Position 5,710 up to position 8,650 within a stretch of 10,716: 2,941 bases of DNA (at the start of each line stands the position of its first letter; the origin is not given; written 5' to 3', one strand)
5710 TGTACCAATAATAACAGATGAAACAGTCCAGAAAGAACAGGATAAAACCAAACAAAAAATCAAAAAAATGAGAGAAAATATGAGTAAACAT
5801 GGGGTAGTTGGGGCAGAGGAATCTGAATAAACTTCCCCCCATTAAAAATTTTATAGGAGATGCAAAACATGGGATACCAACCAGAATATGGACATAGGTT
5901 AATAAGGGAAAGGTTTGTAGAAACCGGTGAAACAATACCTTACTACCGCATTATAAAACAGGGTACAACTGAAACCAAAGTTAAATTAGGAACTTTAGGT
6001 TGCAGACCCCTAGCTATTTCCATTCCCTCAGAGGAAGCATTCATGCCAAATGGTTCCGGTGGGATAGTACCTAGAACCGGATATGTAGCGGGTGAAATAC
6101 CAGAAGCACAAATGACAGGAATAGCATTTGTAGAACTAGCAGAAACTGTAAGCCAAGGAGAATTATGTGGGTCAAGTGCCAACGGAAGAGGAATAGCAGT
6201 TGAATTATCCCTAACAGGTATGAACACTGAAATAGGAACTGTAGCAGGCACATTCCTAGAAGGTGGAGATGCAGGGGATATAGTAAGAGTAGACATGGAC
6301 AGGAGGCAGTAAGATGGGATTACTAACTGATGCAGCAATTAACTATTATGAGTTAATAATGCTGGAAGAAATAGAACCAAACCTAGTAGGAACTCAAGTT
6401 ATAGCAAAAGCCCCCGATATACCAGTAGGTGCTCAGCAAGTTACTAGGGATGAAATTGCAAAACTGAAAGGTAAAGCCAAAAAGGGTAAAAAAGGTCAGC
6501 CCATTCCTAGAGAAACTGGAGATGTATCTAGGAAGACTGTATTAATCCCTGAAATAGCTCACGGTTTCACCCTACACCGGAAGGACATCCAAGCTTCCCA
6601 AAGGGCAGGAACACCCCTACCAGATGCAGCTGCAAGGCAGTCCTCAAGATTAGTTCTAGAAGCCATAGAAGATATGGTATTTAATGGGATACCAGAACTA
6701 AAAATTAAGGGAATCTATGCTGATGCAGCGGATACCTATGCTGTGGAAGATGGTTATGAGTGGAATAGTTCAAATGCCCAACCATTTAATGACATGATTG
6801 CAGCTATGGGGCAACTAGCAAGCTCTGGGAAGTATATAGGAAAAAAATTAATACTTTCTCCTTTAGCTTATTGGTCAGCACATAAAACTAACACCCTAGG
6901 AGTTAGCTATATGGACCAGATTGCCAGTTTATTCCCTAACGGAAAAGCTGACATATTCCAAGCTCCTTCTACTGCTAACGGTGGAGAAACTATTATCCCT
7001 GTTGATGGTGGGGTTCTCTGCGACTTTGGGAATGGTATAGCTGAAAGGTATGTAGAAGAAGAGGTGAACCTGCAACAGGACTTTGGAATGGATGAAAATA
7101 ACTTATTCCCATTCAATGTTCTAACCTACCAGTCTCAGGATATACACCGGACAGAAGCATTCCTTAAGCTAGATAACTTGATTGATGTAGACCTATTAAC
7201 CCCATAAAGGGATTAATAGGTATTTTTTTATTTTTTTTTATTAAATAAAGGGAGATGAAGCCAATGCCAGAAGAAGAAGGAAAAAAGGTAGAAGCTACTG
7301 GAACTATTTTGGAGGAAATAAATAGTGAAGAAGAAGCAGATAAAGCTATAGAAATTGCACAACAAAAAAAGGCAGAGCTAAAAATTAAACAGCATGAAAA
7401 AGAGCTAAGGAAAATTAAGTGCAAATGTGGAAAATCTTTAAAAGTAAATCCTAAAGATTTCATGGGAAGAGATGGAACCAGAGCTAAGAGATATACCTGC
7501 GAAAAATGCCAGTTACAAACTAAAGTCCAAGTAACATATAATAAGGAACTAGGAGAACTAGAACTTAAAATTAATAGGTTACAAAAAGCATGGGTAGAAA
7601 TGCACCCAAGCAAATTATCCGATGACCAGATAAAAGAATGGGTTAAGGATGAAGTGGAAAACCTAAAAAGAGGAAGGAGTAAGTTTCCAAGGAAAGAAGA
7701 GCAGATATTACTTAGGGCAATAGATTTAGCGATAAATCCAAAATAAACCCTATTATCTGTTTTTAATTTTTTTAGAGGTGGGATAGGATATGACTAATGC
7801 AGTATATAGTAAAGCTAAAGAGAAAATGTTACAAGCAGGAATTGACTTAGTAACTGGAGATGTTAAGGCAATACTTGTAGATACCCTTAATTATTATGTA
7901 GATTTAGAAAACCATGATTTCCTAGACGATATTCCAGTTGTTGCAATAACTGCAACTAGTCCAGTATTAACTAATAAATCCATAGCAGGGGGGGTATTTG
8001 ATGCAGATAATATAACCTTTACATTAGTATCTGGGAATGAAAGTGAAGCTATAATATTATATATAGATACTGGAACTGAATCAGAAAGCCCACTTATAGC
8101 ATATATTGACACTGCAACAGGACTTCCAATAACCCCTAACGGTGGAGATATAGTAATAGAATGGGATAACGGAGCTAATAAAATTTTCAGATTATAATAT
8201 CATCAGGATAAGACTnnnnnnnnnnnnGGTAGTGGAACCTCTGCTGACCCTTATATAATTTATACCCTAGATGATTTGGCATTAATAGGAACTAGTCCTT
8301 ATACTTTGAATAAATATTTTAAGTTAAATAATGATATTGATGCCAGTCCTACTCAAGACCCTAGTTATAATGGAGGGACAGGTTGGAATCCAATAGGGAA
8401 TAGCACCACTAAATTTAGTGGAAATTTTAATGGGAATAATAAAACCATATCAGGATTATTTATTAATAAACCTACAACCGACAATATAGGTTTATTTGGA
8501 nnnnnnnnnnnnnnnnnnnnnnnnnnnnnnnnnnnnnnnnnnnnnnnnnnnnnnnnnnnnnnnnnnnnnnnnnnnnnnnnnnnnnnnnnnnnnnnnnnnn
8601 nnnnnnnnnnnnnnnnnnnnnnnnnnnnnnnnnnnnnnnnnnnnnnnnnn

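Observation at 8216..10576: Fibre/adhesin with GLUG repeats, a cysteine ladder and an unfamiliar C-terminal module, sited where a tail module would be expected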

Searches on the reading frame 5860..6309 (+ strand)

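Call 5: search_protein_families(library=pfam, proteins=[window:5860-6309:+], max_evalue=0.01)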
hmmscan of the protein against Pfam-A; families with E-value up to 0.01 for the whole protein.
window:5860-6309:+ (150 aa): 0 families

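Call 6: search_protein_families(library=phrogs, proteins=[window:5860-6309:+], max_evalue=0.001)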
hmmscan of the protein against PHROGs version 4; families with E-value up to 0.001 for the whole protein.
window:5860-6309:+ (150 aa): 1 family
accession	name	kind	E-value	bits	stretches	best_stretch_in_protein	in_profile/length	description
phrog_673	-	head and packaging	0.00011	23.2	1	78-148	66-130/260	head scaffolding protein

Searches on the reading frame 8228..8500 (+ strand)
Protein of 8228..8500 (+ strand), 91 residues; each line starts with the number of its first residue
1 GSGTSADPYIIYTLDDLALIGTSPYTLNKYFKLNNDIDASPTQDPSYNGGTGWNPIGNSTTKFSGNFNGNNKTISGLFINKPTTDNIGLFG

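Call 100: find_related_loci(query=A4, collection=viral_contigs, flank=7000)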
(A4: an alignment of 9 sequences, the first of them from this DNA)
Query A4 (91 aa) in viral_contigs; peptide patterns used: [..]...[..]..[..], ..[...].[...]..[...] (x = any residue, [..] = any of these).
82 stretches matched a pattern; 3 encode a relative of the query (tblastn E <= 1e-3); 3 distinct loci.
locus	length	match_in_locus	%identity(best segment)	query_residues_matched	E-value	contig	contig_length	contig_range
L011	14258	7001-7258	63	1-90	2e-35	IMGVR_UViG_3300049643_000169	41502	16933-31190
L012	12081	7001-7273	60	1-91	4e-34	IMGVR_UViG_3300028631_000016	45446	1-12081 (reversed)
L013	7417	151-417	42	1-91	8e-18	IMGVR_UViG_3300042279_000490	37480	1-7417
